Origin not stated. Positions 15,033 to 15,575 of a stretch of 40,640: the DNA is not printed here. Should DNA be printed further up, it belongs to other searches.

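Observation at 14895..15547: Zinc-ribbon moron between antiterminator Q and the holin, bracketed by two terminators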

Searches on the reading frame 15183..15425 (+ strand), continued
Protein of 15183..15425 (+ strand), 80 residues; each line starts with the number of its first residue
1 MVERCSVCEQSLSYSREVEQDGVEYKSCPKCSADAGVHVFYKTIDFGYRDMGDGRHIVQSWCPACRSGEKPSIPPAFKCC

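Call 48: search_protein_families(library=pfam, proteins=[P0083, P0113, P0127, P0204, P0151, P0069, P0078, P0102, P0119, P0199], max_evalue=0.01)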
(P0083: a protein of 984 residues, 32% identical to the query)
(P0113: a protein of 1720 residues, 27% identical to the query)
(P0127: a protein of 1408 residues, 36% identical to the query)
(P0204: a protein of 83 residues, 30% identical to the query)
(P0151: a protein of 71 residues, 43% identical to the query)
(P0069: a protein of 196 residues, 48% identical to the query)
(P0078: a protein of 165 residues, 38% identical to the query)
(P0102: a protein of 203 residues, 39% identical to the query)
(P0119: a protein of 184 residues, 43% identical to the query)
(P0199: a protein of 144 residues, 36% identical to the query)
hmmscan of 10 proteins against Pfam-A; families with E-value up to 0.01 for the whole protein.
P0083 (984 aa): 14 families
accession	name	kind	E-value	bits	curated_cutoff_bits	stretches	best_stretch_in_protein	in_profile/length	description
PF07691.17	PA14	-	4e-123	406.7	24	6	418-553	3-144/147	PA14 domain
PF10528.15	GLEYA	-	9.2e-25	87.2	26.2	4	307-353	3-47/91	GLEYA domain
PF05345.18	He_PIG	-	1.6e-17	64.2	24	3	584-649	14-83/96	Putative Ig domain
PF07495.19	Y_Y_Y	-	1.6e-09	38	26.6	0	3-26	34-57/65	Y_Y_Y domain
PF18962.6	Por_Secre_tail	-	8.7e-09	36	27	1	905-983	1-75/75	Secretion system C-terminal sorting domain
PF24908.1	Ig_SIBA-E_2nd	-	2.7e-05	24.7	27.8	0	446-523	34-109/117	Integrin beta-like protein A-E, second Ig-like domain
PF20604.3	DUF6798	-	3.6e-05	23.8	26.9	0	184-201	8-25/61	Domain of unknown function (DUF6798)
PF12667.13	NigD_N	-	7.9e-05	23.2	24.3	0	10-25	12-27/67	NigD-like N-terminal OB domain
PF18850.6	LPD30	-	0.00043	20.9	27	0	218-230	10-22/120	Large polyvalent protein associated domain 30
PF07210.18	DUF1416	-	0.00068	19.9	23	0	467-485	46-64/97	Protein of unknown function (DUF1416)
PF15590.11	Imm27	-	0.001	19.3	27.3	0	473-494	27-47/67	Immunity protein 27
PF18783.7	IPU_b_solenoid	-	0.0032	17.9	30.2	0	441-463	3-25/33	Isopullulanase beta-solenoid repeat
PF11567.13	PfUIS3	-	0.0056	17.5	25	0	796-854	35-93/101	Plasmodium falciparum UIS3 membrane protein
PF17432.8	DUF3458_C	-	0.007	16.2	24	0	17-41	184-208/320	Domain of unknown function (DUF3458_C) ARM repeats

P0113 (1720 aa): 8 families
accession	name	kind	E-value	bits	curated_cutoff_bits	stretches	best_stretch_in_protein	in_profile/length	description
PF07691.17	PA14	-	1.2e-113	375.9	24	10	278-392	8-123/147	PA14 domain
PF01832.25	Glucosaminidase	-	3.6e-10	41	30.2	1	1569-1704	2-122/123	Mannosyl-glycoprotein endo-beta-N-acetylglucosaminidase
PF08239.17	SH3_3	-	5.5e-09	36.5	27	1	1470-1509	3-38/54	Bacterial SH3 domain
PF00436.31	SSB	-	2.3e-06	28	26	0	582-604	65-87/104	Single-strand binding protein family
PF10528.15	GLEYA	-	2.3e-05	25.1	26.2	0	1100-1150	14-63/91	GLEYA domain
PF09939.14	DUF2171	-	0.00051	20.7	25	0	608-648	24-59/64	Uncharacterized protein conserved in bacteria (DUF2171)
PF14524.12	Wzt_C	-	0.0027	18.1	30.4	0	697-726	76-105/143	Wzt C-terminal domain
PF16870.10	OxoGdeHyase_C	-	0.0055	16.9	27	0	616-661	46-91/151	2-oxoglutarate dehydrogenase C-terminal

P0127 (1408 aa): 7 families
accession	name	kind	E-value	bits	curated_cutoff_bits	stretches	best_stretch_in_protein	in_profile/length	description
PF07691.17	PA14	-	2.9e-98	326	24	8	971-1098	7-138/147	PA14 domain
PF01832.25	Glucosaminidase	-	1.4e-08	35.9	30.2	1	1253-1391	2-121/123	Mannosyl-glycoprotein endo-beta-N-acetylglucosaminidase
PF10528.15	GLEYA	-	2.9e-07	31.1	26.2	0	1024-1077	9-61/91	GLEYA domain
PF12985.13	DUF3869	-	3.8e-06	27.4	24.5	0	1059-1091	37-68/85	Domain of unknown function (DUF3869)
PF08239.17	SH3_3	-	4.9e-06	27.1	27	1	1153-1192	4-39/54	Bacterial SH3 domain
PF21644.2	ORF158L-like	-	0.00056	20.4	27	0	506-580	48-115/131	Histone H3 binding protein ORF158L-like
PF17996.7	CE2_N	-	0.0062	17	27.9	0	1037-1084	39-86/108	Carbohydrate esterase 2 N-terminal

P0204 (83 aa): 0 families

P0151 (71 aa): 2 families
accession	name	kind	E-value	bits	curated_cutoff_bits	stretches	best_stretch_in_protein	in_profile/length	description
PF01286.23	XPA_N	-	1.1e-05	25.8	27.1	1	2-26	4-28/32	XPA protein N-terminal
PF12773.13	DZR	-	9.7e-05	22.9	27.3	1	1-30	14-34/45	Double zinc ribbon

P0069 (196 aa): 0 families

P0078 (165 aa): 0 families

P0102 (203 aa): 3 families
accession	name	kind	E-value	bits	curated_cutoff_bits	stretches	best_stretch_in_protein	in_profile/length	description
PF13391.12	HNH_2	-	3e-05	24.2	21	1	131-175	1-57/66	HNH endonuclease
PF01844.29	HNH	-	4.8e-05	23.9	21.4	1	131-177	1-45/47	HNH endonuclease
PF02754.22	CCG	-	0.0069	16.9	20.6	0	110-173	20-81/85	Cysteine-rich domain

P0119 (184 aa): 0 families

P0199 (144 aa): 0 families
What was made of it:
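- Tried and rejected: Hits of the single-sequence search to large PA14-repeat proteins were judged spurious (call 48).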

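Call 67: search_protein_families(library=pfam, proteins=[L039:1827-2660:+, L039:2656-3951:+, L046:837-1835:+, L046:2031-2891:+, L046:2918-3700:+, L042:2903-3970:+, L045:3687-4415:+, L045:4522-5367:+, L048:1790-3073:+, L040:2349-3980:+], max_evalue=0.001)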
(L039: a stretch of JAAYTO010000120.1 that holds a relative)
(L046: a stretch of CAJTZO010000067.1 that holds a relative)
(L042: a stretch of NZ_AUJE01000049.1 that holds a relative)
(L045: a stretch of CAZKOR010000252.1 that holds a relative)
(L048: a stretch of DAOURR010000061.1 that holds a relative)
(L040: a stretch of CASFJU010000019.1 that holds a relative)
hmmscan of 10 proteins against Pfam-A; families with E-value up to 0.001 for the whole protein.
L039:1827-2660:+ (278 aa): 1 family
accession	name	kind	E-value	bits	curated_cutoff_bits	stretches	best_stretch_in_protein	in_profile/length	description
PF02086.21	MethyltransfD12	-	2.3e-74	250.8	22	1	13-259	1-253/253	D12 class N6 adenine-specific DNA methyltransferase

L039:2656-3951:+ (432 aa): 3 families
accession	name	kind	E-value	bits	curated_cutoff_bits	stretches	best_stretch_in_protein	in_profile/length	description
PF22518.2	DUF6997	-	6.8e-71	238.4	27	1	81-254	2-175/175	Domain of unknown function (DUF6997)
PF23871.1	DUF7226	-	1.5e-57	193.9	27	1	290-431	1-141/142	Domain of unknown function (DUF7226)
PF22515.2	DUF6996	-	2.1e-31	108.2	27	1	11-79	1-71/71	Domain of unknown function (DUF6996)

L046:837-1835:+ (333 aa): 1 family
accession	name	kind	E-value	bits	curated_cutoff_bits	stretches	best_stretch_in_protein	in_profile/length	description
PF02086.21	MethyltransfD12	-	1.3e-62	212.3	22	1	46-312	1-253/253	D12 class N6 adenine-specific DNA methyltransferase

L046:2031-2891:+ (287 aa): 1 family
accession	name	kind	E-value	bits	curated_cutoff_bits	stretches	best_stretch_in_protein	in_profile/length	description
PF04556.18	DpnII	-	5.7e-112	374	23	1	5-283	1-277/278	DpnII restriction endonuclease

L046:2918-3700:+ (261 aa): 7 families
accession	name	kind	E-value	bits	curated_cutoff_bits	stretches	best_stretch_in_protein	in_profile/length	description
PF01555.25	N6_N4_Mtase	-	8.8e-28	98.2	26.7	2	10-105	117-218/221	DNA methylase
PF01170.24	UPF0020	-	8.1e-10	39.2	22.3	1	67-180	27-158/197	RMKL-like, methyltransferase domain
PF08241.18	Methyltransf_11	-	1.2e-06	29.5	21.2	1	78-146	6-68/95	Methyltransferase domain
PF13649.12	Methyltransf_25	-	6e-06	27.3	27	1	75-144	4-70/97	Methyltransferase domain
PF13847.12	Methyltransf_31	-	4.6e-05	23.6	27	1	71-196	6-112/145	Methyltransferase domain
PF09445.16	Methyltransf_15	-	7.7e-05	22.8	22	1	71-176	3-109/165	RNA cap guanine-N2 methyltransferase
PF03602.21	Cons_hypoth95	-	0.00055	20.1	24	1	67-181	40-152/182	Conserved hypothetical protein 95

L042:2903-3970:+ (356 aa): 1 family
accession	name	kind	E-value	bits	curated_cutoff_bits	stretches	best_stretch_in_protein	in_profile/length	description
PF02086.21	MethyltransfD12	-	2.6e-64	217.8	22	1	70-338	1-253/253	D12 class N6 adenine-specific DNA methyltransferase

L045:3687-4415:+ (243 aa): 8 families
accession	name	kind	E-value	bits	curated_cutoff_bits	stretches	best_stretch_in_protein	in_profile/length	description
PF01555.25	N6_N4_Mtase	-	2.1e-29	103.5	26.7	2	11-91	136-219/221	DNA methylase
PF01170.24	UPF0020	-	5.9e-09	36.3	22.3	1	52-143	27-142/197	RMKL-like, methyltransferase domain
PF08241.18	Methyltransf_11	-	2.6e-06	28.4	21.2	0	63-128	6-66/95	Methyltransferase domain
PF03602.21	Cons_hypoth95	-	3.9e-06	27.1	24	1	54-166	42-153/182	Conserved hypothetical protein 95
PF13649.12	Methyltransf_25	-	6.5e-05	24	27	0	57-128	1-70/97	Methyltransferase domain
PF13847.12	Methyltransf_31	-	6.7e-05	23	27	1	53-177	3-109/145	Methyltransferase domain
PF06325.19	PrmA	-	0.00057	19.9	22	1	49-106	157-216/296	Ribosomal protein L11 methyltransferase (PrmA)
PF02475.24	TRM5-TYW2_MTfase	-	0.00058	20.3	28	0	44-98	27-83/164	TRM5/TYW2 methyltransferase domain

L045:4522-5367:+ (282 aa): 1 family
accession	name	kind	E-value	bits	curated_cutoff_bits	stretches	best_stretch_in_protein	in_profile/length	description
PF02086.21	MethyltransfD12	-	9.7e-55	186.5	22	1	12-256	1-244/253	D12 class N6 adenine-specific DNA methyltransferase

L048:1790-3073:+ (428 aa): 3 families
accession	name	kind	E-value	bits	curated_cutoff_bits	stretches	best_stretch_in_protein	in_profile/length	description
PF22518.2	DUF6997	-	4.6e-58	196.7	27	1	80-253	2-175/175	Domain of unknown function (DUF6997)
PF23871.1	DUF7226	-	7.7e-45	152.7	27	1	289-427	1-141/142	Domain of unknown function (DUF7226)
PF22515.2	DUF6996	-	2.3e-28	98.4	27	1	10-78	1-71/71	Domain of unknown function (DUF6996)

L040:2349-3980:+ (544 aa): 1 family
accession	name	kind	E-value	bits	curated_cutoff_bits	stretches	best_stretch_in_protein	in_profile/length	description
PF00118.29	Cpn60_TCP1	-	9.1e-77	259.2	34.3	1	22-522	1-490/490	TCP-1/cpn60 chaperonin family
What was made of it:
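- In R-M operons the stand-alone gene is encoded together with the nuclease, which suggests a partner or controller rather than an inhibitor (call 67).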

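Call 69: search_protein_families(library=pfam, alignment_id=A4, max_evalue=0.00001)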
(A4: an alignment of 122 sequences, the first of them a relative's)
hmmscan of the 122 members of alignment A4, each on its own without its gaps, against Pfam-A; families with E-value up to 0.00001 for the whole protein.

A. member 1, L014:2184-2777:- (197 aa): 0 families

B. families by the number of members that match (of 122 scanned): 73 families (the first 25 are shown)
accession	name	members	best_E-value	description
PF02086.21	MethyltransfD12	11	3.2e-76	D12 class N6 adenine-specific DNA methyltransferase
PF01555.25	N6_N4_Mtase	9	3.2e-56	DNA methylase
PF00893.25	Multi_Drug_Res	7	9.9e-25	Small Multidrug Resistance protein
PF01170.24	UPF0020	6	3.7e-10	RMKL-like, methyltransferase domain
PF22518.2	DUF6997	5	2.1e-72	Domain of unknown function (DUF6997)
PF23871.1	DUF7226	5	1.5e-57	Domain of unknown function (DUF7226)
PF22515.2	DUF6996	5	2.1e-31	Domain of unknown function (DUF6996)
PF13847.12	Methyltransf_31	4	3.1e-10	Methyltransferase domain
PF00959.24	Phage_lysozyme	3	5.6e-51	Phage lysozyme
PF13307.12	Helicase_C_2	3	2.4e-44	Helicase C-terminal domain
PF05063.20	MT-A70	3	2.8e-28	MT-A70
PF01042.26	Ribonuc_L-PSP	3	2.6e-27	Endoribonuclease L-PSP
PF00270.35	DEAD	3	4.8e-12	DEAD/DEAH box helicase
PF08241.18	Methyltransf_11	3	1.3e-07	Methyltransferase domain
PF04556.18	DpnII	2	5.7e-112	DpnII restriction endonuclease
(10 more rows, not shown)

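Call 79: find_related_loci(query=A1, collection=viral_contigs, flank=3000)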
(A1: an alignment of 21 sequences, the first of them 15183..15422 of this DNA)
Query A1 (80 aa) in viral_contigs; peptide patterns used: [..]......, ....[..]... (x = any residue, [..] = any of these).
185 stretches matched a pattern; 60 encode a relative of the query (tblastn E <= 1e-3); 60 distinct loci.
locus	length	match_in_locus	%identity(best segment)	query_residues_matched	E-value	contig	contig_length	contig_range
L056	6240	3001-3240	100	1-80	1e-51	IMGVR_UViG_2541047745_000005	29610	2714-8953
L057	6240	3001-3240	100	1-80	1e-51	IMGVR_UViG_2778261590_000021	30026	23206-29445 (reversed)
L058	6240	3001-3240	100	1-80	1e-51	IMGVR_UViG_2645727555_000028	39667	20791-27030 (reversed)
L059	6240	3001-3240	100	1-80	1e-51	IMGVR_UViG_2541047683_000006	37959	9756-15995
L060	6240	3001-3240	100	1-80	1e-51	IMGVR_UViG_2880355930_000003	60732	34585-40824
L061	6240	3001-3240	100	1-80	1e-51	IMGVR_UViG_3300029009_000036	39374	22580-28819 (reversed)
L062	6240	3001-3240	100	1-80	1e-51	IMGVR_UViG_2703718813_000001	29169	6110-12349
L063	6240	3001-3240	100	1-80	1e-51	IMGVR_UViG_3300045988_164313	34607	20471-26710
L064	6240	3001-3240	100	1-80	1e-51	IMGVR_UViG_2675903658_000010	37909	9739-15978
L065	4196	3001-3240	100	1-80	1e-51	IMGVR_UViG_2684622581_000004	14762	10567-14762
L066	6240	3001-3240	100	1-80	1e-51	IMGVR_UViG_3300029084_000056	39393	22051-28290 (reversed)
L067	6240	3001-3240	100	1-80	1e-51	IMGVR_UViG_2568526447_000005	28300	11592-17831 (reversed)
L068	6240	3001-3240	100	1-80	1e-51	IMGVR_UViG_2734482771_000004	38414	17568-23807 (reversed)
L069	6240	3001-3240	100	1-80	1e-51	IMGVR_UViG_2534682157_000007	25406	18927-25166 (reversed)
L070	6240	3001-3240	100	1-80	1e-51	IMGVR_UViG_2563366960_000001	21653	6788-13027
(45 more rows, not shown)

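Call 85: search_protein_families(library=pfam, proteins=[L044:3977-5113:+, L043:4256-5125:-, L043:5140-5997:-, L037:2403-3311:+, L037:1373-2224:+, L018:2847-3863:+, L014:2767-3792:-, L014:2184-2777:-], max_evalue=0.001)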
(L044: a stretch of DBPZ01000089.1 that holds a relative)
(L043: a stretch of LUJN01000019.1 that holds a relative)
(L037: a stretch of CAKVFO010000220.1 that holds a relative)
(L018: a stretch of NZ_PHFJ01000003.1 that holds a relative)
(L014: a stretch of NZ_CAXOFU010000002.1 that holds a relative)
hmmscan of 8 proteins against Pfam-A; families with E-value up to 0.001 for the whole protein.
L044:3977-5113:+ (379 aa): 1 family
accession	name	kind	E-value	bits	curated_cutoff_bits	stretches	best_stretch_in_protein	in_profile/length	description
PF01844.29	HNH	-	3.5e-08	33.9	21.4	1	298-354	1-47/47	HNH endonuclease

L043:4256-5125:- (289 aa): 1 family
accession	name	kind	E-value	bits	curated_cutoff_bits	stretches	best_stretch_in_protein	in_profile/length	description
PF01555.25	N6_N4_Mtase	-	3.2e-56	191.2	26.7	1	30-243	2-219/221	DNA methylase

L043:5140-5997:- (285 aa): 1 family
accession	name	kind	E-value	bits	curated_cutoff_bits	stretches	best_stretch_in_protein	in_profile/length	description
PF04556.18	DpnII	-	3e-107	358.5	23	1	3-281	1-277/278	DpnII restriction endonuclease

L037:2403-3311:+ (303 aa): 1 family
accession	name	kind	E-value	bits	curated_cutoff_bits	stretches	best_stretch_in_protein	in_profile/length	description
PF10592.14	AIPR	-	5.5e-14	53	25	1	12-265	64-285/308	AIPR protein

L037:1373-2224:+ (284 aa): 1 family
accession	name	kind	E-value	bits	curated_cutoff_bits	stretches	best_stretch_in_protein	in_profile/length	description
PF07510.16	GmrSD_C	-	1.4e-27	96.8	23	1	6-146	2-137/138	GmrSD restriction endonucleases, C-terminal domain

L018:2847-3863:+ (339 aa): 1 family
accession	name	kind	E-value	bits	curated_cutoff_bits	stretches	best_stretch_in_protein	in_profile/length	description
PF01555.25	N6_N4_Mtase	-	2.6e-44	152.2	26.7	1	20-332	1-221/221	DNA methylase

L014:2767-3792:- (341 aa): 0 families

L014:2184-2777:- (197 aa): 0 families
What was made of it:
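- L044 reads MTase, [ZnR..HNH], MTase (calls 67, 85). Distant relatives lie in R-M operons with no lysis genes nearby (calls 67, 85).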
